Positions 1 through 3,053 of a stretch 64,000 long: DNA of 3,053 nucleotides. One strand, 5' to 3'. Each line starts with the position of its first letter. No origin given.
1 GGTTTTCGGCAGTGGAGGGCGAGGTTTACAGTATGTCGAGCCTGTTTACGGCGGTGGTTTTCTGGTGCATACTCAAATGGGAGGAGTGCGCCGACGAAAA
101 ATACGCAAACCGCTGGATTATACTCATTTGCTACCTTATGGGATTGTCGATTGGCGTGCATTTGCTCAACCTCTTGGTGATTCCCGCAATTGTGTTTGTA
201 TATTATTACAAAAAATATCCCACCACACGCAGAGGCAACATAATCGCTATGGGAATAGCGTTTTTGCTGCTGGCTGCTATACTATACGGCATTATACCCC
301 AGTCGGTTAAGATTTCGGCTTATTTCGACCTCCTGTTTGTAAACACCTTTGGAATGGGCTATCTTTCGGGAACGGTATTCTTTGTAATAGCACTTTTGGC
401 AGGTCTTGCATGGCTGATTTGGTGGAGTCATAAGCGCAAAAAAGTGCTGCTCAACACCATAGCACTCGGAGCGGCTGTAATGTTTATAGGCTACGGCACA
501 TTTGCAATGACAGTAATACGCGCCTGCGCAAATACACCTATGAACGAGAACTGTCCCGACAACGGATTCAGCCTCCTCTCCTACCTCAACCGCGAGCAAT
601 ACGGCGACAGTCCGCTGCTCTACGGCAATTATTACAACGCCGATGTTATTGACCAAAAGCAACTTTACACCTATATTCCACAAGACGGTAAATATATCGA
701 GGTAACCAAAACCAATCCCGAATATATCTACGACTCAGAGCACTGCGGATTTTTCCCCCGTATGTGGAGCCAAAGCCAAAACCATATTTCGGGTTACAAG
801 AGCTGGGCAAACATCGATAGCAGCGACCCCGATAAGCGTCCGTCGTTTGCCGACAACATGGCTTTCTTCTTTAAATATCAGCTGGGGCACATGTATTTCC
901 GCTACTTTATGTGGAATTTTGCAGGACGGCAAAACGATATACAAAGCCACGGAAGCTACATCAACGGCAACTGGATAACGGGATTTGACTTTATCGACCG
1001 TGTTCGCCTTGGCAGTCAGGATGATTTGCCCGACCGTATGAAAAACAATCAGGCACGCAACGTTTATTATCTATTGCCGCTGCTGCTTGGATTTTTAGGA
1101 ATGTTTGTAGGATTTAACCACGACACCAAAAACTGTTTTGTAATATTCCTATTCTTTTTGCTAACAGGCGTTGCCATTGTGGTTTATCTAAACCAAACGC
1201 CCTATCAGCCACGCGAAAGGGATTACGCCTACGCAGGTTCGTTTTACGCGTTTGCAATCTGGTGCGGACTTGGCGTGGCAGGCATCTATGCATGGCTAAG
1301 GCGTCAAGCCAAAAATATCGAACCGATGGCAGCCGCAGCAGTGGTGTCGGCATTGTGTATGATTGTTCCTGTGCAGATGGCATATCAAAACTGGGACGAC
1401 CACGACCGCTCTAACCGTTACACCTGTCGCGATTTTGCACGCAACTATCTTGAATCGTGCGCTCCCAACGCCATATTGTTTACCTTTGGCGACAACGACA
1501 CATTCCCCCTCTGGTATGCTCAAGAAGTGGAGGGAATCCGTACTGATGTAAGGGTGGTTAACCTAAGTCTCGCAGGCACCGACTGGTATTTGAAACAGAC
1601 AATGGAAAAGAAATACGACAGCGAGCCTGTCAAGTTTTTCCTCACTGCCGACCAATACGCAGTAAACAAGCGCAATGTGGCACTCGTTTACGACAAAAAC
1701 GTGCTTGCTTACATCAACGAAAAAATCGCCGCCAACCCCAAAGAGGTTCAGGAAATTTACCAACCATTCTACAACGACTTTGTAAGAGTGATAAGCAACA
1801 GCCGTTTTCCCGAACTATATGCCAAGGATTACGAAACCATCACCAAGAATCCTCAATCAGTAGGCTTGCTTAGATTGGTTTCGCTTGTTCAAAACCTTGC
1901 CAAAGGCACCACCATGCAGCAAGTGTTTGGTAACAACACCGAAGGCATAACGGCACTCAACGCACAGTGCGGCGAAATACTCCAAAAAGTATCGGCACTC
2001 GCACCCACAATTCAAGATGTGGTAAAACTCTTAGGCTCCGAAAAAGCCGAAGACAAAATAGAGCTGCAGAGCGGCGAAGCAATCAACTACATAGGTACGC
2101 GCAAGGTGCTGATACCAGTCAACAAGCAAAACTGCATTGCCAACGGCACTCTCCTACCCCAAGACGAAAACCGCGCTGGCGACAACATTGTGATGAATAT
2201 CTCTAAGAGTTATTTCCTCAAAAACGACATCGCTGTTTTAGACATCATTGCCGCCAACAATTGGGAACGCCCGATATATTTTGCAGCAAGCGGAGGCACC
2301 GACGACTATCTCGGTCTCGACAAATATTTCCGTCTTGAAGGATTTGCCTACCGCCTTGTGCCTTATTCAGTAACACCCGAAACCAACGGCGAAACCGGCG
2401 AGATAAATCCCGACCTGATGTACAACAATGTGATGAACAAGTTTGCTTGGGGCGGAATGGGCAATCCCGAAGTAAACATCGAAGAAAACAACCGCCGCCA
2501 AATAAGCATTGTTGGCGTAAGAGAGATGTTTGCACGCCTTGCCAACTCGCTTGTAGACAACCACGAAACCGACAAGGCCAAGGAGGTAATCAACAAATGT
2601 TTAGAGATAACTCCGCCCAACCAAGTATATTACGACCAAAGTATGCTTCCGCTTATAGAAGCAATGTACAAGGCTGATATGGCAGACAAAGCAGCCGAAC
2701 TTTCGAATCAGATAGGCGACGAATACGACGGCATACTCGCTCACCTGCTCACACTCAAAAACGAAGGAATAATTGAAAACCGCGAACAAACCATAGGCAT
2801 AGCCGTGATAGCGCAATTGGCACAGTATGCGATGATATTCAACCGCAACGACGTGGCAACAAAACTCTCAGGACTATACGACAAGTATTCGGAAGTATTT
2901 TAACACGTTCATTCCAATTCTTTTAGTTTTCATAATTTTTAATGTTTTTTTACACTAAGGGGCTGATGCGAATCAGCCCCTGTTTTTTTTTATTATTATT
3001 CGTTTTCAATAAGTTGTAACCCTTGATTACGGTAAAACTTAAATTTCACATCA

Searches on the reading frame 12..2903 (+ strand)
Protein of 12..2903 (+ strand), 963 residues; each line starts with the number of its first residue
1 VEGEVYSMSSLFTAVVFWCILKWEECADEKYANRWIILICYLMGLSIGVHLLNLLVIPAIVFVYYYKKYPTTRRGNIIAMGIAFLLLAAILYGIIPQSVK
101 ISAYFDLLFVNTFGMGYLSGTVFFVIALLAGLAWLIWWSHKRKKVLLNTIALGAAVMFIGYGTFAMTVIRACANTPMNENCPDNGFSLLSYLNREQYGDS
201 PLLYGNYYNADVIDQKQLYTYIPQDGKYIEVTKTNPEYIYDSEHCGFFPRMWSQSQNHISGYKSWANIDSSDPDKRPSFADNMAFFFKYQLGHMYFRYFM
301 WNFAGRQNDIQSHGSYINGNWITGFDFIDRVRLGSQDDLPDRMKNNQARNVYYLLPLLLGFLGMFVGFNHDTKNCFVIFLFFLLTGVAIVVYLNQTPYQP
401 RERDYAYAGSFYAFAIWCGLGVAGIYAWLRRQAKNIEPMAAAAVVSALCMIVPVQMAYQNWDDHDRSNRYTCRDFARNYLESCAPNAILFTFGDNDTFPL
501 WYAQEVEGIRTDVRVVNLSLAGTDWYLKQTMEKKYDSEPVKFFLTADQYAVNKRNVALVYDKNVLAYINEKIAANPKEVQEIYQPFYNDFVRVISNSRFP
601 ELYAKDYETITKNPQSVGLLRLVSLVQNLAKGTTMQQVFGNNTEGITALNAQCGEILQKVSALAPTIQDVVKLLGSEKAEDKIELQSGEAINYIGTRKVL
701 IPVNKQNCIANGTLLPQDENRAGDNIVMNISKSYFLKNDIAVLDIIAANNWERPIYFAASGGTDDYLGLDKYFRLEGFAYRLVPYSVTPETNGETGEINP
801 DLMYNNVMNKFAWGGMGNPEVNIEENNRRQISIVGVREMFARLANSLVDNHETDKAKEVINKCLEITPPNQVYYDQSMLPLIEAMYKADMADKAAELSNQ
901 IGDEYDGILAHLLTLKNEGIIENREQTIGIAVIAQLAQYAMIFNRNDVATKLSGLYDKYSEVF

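Call 7: search_protein_families(library=pfam, proteins=[window:12-2903:+], max_evalue=0.1)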
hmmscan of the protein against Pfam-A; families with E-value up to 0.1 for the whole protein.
window:12-2903:+ (963 aa): 3 families
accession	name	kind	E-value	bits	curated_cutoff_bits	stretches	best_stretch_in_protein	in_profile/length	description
PF11028.14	TMEM260-like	-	2e-27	96.6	24.2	1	1-71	107-177/179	Protein O-mannosyl-transferase TMEM260-like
PF04087.19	DUF389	-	0.025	15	23.9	0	371-462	28-119/137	Domain of unknown function (DUF389)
PF13181.12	TPR_8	-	0.082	13.6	25.7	0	839-869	3-33/34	Tetratricopeptide repeat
